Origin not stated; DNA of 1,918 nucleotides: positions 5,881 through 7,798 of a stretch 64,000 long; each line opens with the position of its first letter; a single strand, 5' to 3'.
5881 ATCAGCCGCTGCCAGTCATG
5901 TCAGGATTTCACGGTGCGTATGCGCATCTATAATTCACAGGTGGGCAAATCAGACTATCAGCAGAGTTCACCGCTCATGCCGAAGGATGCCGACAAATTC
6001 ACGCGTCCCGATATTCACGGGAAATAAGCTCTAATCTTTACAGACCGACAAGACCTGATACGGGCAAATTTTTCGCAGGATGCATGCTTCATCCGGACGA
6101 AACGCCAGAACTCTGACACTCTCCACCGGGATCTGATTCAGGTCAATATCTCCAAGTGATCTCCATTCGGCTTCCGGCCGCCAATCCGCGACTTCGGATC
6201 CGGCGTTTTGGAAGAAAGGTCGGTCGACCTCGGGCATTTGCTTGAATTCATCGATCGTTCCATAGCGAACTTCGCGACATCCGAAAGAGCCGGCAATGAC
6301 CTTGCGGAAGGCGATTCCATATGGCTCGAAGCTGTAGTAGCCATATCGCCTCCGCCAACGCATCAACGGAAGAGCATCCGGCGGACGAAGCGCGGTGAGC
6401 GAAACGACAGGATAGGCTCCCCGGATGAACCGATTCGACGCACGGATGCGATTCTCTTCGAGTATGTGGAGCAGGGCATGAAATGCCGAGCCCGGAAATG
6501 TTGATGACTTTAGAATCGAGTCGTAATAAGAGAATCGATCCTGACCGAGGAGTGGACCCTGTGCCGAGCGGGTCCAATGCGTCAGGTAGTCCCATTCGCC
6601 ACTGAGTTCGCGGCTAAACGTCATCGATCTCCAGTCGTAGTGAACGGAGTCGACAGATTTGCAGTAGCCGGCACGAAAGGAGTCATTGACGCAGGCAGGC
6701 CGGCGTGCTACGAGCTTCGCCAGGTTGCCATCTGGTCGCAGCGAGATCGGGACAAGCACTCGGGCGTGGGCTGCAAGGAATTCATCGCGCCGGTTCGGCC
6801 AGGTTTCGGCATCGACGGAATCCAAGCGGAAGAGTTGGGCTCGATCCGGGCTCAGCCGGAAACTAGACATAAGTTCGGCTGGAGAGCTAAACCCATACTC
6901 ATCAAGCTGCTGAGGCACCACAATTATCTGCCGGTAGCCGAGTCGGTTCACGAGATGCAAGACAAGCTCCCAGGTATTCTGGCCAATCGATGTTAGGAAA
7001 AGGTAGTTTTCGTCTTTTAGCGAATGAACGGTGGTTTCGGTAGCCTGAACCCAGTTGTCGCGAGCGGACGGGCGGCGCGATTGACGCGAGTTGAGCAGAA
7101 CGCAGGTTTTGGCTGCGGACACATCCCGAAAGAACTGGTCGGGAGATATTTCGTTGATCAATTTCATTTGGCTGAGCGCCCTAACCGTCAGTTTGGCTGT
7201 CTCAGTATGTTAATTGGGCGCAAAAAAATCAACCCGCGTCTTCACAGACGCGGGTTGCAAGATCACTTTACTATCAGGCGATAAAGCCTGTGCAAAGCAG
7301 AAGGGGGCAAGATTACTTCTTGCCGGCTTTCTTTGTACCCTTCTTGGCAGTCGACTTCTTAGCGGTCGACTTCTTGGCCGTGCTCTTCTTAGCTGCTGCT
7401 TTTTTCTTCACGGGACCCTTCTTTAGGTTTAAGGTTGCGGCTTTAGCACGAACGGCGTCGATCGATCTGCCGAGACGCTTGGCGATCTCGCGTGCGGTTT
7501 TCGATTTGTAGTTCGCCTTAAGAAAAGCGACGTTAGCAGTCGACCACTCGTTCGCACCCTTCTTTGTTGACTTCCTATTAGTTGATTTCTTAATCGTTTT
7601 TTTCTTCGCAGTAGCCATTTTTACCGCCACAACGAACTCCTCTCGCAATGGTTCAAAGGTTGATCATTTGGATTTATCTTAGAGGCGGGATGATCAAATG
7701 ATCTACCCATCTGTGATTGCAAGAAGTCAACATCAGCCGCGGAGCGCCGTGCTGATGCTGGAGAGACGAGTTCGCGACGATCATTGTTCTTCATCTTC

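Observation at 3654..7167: Compact cluster of uncharacterised genes: Cys-rich protein, three zinc-ribbon or small proteins, a membrane peptide and a 378-aa Trp/Arg-rich protein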

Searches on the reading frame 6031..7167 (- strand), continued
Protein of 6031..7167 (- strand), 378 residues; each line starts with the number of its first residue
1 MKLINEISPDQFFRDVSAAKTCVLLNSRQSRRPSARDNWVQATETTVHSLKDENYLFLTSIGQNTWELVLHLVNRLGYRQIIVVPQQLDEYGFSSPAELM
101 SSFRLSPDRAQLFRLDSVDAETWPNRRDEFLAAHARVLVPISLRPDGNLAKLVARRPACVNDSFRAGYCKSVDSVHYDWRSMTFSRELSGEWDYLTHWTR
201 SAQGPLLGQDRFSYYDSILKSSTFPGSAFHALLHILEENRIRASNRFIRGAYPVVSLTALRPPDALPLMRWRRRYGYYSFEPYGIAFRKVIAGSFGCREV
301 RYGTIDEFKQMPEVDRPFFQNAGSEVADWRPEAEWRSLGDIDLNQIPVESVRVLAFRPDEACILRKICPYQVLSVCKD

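Call 37: search_solved_structures(query=A1, max_evalue=10, show_alignments=3)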
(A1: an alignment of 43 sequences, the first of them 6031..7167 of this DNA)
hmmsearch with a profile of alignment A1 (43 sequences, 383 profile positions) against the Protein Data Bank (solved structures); distinct sequences matched with E-value up to 10: 10.
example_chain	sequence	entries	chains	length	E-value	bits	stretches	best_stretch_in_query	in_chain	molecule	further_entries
6un9_A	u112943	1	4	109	0.38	12.7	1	146-226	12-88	Uncharacterized protein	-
3qqc_D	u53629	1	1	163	0.44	12.5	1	117-162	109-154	Transcription antitermination protein nusG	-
8tea_E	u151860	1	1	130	0.61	12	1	190-240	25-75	UL131A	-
3og3_A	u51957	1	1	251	0.75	11.7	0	326-356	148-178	Imidazole glycerol phosphate synthase subunit hisF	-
9jwa_A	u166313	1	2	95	0.75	11.7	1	68-143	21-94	DUF1150 domain-containing protein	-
3tdn_A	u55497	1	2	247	0.83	11.6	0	326-356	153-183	FLR SYMMETRIC ALPHA-BETA TIM BARREL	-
7kbb_E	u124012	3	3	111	0.87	11.5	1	193-240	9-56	UL131A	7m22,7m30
44ab_E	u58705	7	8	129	0.96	11.4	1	193-240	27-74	UL131A | Envelope glycoprotein UL131A | Envelope protein UL131A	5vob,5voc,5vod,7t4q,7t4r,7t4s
2w6r_A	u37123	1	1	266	1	11.3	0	326-356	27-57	IMIDAZOLE GLYCEROL PHOSPHATE SYNTHASE SUBUNIT HISF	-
3p8b_B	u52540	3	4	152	1.5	10.7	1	117-157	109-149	Transcription antitermination protein nusG | Transcription elongation factor Spt5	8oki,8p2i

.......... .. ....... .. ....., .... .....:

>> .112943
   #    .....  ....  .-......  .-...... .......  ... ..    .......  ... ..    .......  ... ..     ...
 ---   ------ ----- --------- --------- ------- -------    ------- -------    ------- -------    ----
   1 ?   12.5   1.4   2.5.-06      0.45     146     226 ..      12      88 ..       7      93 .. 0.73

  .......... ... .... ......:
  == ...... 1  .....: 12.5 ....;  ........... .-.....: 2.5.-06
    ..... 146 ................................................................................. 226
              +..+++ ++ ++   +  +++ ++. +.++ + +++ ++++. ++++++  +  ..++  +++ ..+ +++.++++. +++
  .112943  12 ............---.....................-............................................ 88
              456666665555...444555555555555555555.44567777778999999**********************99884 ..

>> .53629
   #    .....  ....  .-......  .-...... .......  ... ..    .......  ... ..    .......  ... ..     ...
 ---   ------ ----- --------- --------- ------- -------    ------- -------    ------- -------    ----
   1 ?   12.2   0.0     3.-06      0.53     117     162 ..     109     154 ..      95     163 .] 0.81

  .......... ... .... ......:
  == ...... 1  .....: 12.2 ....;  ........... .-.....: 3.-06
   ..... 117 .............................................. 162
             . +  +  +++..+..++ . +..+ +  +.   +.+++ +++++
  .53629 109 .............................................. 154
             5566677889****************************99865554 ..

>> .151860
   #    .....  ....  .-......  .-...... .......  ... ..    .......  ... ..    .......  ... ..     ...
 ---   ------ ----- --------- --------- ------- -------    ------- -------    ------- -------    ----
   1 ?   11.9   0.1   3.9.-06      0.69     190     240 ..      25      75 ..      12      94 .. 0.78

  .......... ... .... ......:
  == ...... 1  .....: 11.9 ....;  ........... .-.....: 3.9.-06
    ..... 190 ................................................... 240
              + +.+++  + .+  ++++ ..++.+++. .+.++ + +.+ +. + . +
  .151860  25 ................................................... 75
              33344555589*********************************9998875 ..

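Call 40: find_related_loci(query=A1, collection=viral_contigs, flank=5000)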
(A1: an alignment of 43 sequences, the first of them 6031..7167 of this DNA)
Query A1 (378 aa) in viral_contigs; peptide patterns used: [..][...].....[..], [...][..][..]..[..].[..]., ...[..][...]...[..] (x = any residue, [..] = any of these).
57 stretches matched a pattern, but none encodes a relative of the query by tblastn (E <= 1e-3).

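Call 47: search_protein_representatives(alignment_id=A1)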
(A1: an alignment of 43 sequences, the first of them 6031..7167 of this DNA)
Query: 43 sequences, 383 profile positions. Proteins with E-value up to 0.001 (for the whole library): 2069; up to 1e-10: 1645; up to 1e-30: 1328. The best 150 are listed.
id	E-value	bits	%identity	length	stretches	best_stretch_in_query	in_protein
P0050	6.0e-147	505.9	-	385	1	4-381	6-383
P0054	6.5e-147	505.7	-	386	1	3-382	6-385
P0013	4.3e-146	503.0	-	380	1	6-381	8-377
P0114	6.5e-144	495.9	-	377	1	6-368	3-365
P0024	1.8e-142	491.1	-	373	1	8-381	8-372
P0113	4.1e-139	480.1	-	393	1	4-381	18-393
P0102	1.4e-136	471.7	-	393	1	5-381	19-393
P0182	9.3e-133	459.1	-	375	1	17-381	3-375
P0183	9.5e-133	459.1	-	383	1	7-381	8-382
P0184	1.3e-132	458.7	-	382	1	6-382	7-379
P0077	6.9e-131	453.0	-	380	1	16-382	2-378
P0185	4.6e-129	447.0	-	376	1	6-380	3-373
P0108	5.1e-129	446.8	-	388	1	11-381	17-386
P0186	2.7e-128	444.5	-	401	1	8-381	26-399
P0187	3.8e-128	444.0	-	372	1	6-381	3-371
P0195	4.5e-114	397.7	-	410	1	4-381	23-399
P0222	3.2e-104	365.2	-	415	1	13-381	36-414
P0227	7.6e-103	360.7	-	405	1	9-382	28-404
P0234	9.6e-101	353.8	-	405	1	8-381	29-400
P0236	2.1e-100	352.6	-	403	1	14-380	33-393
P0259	1.3e-96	340.2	-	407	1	10-381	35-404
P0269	2.1e-95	336.2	-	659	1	11-381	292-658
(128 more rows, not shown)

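Call 65: search_protein_families(library=pfam, proteins=[P0062, P0072, P0091, P0100, P0105, P0114, P0117, P0120, P0079, P0085], max_evalue=5)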
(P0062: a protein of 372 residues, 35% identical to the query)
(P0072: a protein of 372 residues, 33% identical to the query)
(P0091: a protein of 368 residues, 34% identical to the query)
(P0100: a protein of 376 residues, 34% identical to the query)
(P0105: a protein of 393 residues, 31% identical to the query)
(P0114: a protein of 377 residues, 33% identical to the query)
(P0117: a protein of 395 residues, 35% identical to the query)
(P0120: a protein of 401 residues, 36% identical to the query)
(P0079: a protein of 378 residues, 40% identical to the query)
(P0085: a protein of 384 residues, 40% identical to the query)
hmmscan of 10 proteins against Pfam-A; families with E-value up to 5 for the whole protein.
P0062 (372 aa): 0 families

P0072 (372 aa): 0 families

P0091 (368 aa): 0 families

P0100 (376 aa): 0 families

P0105 (393 aa): 1 family
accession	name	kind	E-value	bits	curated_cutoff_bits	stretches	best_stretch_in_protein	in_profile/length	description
PF10899.13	AbiGi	-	0.018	15.5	22.4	1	296-323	47-74/185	Putative abortive phage resistance protein AbiGi, antitoxin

P0114 (377 aa): 0 families

P0117 (395 aa): 0 families

P0120 (401 aa): 1 family
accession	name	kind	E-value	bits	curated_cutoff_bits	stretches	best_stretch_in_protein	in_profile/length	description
PF02481.21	DNA_processg_A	-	0.023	14.3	29.6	1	23-169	33-174/212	DNA recombination-mediator protein A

P0079 (378 aa): 1 family
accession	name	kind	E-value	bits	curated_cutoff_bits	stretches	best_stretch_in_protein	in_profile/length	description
PF07496.21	zf-CW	-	0.11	12.9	27.5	1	160-186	8-34/47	CW-type Zinc Finger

P0085 (384 aa): 1 family
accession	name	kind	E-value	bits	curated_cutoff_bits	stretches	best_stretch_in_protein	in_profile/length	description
PF20627.2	TBX2-3_RD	-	0.14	12.8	20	1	66-116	46-96/107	T-box transcription factor 2/3, repressor domain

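Call 71: fold_search(model_id=the predicted structure, library=viral)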
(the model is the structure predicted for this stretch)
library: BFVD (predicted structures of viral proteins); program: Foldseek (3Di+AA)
matches with E <= 10: 1098; with E <= 0.001: 3
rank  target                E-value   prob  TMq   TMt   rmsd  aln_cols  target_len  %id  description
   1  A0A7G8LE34            1.7e-04  1.00  0.28  0.56   4.5       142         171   14  (no name in the UniProt tables at hand)
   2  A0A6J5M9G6            3.1e-04  1.00  0.31  0.11  12.4       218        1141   12  Uncharacterized protein [uncultured Caudovirales phage]
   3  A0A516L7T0            4.4e-04  1.00  0.29  0.47   4.5       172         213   13  (no name in the UniProt tables at hand)
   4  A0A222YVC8            3.4e-03  0.99  0.24  0.51   5.5       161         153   14  DprA-like DNA processing chain A [Streptomyces phage Mildred21]
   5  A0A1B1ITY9            8.0e-03  0.84  0.18  0.16   8.4       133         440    8  (no name in the UniProt tables at hand)
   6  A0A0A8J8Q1            1.8e-02  0.97  0.28  0.52   7.0       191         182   10  DUF2493 domain-containing protein [Ralstonia phage RSL2]
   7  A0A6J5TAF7            2.4e-02  0.66  0.18  0.21   7.6       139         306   14  Uncharacterized protein [uncultured Caudovirales phage]
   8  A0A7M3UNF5            2.4e-02  0.47  0.15  0.15   9.5       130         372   12  ATPase AAA-type core domain-containing protein [Pyramimonas orientalis virus 01B]
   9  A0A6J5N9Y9            2.6e-02  0.82  0.21  0.30   5.0       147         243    9  Uncharacterized protein [uncultured Caudovirales phage]
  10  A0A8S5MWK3            2.6e-02  0.72  0.20  0.39   8.4       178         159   12  Uncharacterized protein [Myoviridae sp. ct3wi9]
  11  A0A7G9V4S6            2.6e-02  0.33  0.18  0.09  11.2       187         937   11  (no name in the UniProt tables at hand)
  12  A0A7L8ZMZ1            2.7e-02  0.21  0.13  0.13  13.8       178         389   10  ATPase AAA-type core domain-containing protein [Erwinia phage pEa_SNUABM_47]
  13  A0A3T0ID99            3.1e-02  0.72  0.19  0.40   6.6       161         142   13  (no name in the UniProt tables at hand)
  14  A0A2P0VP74            3.3e-02  0.33  0.16  0.19  15.6       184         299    9  Uncharacterized protein [Tetraselmis virus 1]
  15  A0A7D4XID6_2          3.7e-02  0.44  0.19  0.09  15.3       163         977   11  RNA-directed RNA polymerase L [Botrytis cinerea negative-stranded RNA virus 7]
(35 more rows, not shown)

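Call 83: search_protein_families(library=pfam, alignment_id=A4, max_evalue=0.001)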
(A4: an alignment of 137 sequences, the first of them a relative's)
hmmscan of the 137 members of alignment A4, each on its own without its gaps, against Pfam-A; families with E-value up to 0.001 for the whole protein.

A. member 1, L003:7198-7584:+ (128 aa): 0 families

B. families by the number of members that match (of 137 scanned): 129 families (the first 25 are shown)
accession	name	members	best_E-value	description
PF08486.15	SpoIID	10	8e-22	Stage II sporulation protein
PF00534.26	Glycos_transf_1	7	1.3e-19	Glycosyl transferases group 1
PF13439.12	Glyco_transf_4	7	3.8e-16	Glycosyltransferase Family 4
PF13692.12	Glyco_trans_1_4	7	7e-16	Glycosyl transferases group 1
PF13579.12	Glyco_trans_4_4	7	1.5e-15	Glycosyl transferase 4-like domain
PF13524.12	Glyco_trans_1_2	7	4.6e-08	Glycosyl transferase-like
PF00209.24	SNF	5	7.3e-128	Sodium:neurotransmitter symporter family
PF00326.27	Peptidase_S9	5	6.5e-50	Prolyl oligopeptidase family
PF03706.18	LPG_synthase_TM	5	5.3e-27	Lysylphosphatidylglycerol synthase TM region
PF20434.5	BD-FAE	5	3.6e-13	BD-FAE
PF01738.24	DLH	5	3.7e-12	Dienelactone hydrolase family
PF12146.15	Hydrolase_4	5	2.9e-10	Serine aminopeptidase, S33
PF00561.26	Abhydrolase_1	5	1.1e-09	alpha/beta hydrolase fold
PF12697.13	Abhydrolase_6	5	1.8e-08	Alpha/beta hydrolase family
PF00814.31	TsaD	4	9.6e-91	tRNA N6-adenosine threonylcarbamoyltransferase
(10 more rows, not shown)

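Call 87: search_protein_families(library=phrogs, proteins=[window:6031-7167:-], max_evalue=0.1)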
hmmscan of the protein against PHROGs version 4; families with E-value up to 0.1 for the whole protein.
window:6031-7167:- (378 aa): 0 families

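Call 92: search_protein_families(library=pfam, proteins=[P0269, P0222, P0195, P0259, P0227, P0234, P0236, P0012, P0069, P0081], max_evalue=0.01)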
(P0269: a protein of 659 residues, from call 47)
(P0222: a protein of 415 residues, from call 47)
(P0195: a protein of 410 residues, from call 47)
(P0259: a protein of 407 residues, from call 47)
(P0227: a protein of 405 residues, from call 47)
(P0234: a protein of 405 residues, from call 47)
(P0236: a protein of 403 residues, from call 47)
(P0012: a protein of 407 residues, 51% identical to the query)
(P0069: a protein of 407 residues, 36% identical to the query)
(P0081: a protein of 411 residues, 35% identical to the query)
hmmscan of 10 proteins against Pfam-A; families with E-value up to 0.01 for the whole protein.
P0269 (659 aa): 0 families

P0222 (415 aa): 0 families

P0195 (410 aa): 0 families

P0259 (407 aa): 0 families

P0227 (405 aa): 0 families

P0234 (405 aa): 0 families

P0236 (403 aa): 0 families

P0012 (407 aa): 0 families

P0069 (407 aa): 0 families

P0081 (411 aa): 0 families

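Call 100: search_dna_similar(query=window:6031-7167:-, collection=plasmids, mode=protein, max_evalue=0.01, max_rows=10)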
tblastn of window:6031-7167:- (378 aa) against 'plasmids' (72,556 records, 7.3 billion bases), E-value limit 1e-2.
No match.

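Call 101: search_dna_similar(query=window:6031-7167:-, collection=phages, mode=protein, max_evalue=0.01, max_rows=10)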
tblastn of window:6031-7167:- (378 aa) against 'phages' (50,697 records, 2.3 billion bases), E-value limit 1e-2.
No match.

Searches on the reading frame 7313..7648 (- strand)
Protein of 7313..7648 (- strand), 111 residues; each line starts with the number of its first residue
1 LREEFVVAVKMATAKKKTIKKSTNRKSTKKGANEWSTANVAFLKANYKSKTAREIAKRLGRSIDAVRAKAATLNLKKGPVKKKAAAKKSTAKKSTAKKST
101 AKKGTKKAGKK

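Call 3: search_protein_families(library=pfam, proteins=[window:7313-7648:-], max_evalue=1)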
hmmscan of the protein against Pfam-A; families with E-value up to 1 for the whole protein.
window:7313-7648:- (111 aa): 3 families
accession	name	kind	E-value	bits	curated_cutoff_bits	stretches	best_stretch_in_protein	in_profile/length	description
PF08281.18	Sigma70_r4_2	-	0.01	15.9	25.7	1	41-69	18-46/54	Sigma-70, region 4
PF16365.12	EutK_C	-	0.041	14.3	27.5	1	40-82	5-46/52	Ethanolamine utilization protein EutK C-terminus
PF08279.18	HTH_11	-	0.053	13.8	25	1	42-74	8-40/55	HTH domain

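Call 5: search_protein_families(library=ncbifam, proteins=[window:7313-7648:-], max_evalue=1)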
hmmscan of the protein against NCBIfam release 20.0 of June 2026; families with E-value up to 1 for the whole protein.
window:7313-7648:- (111 aa): 1 family
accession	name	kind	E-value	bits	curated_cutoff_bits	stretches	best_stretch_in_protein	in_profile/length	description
NF038053.1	hist_H1_lk_Burk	equivalog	0.81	9.9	80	0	8-108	35-134/195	histone H1-like DNA-binding protein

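Call 87: search_protein_families(library=phrogs, proteins=[window:7313-7648:-], max_evalue=0.1)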
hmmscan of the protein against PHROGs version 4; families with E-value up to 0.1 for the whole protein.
window:7313-7648:- (111 aa): 7 families
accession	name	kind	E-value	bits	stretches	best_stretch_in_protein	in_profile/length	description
phrog_323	-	transcription regulation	6.5e-11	43.3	1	11-89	66-150/319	transcriptional regulator, D5-like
phrog_14101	-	transcription regulation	4.1e-07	31.5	1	35-103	7-79/103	transcriptional regulator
phrog_1123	-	unknown function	0.00092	20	1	18-106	12-102/112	-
phrog_1891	-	DNA, RNA and nucleotide metabolism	0.00099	19.6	1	14-106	30-118/255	HNH endonuclease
phrog_11492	-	unknown function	0.0027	19.1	1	3-76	71-140/154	-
phrog_11013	-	unknown function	0.013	16.4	1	32-82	30-79/87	-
phrog_9759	-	DNA, RNA and nucleotide metabolism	0.08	13.9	1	39-89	7-59/242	DNA binding protein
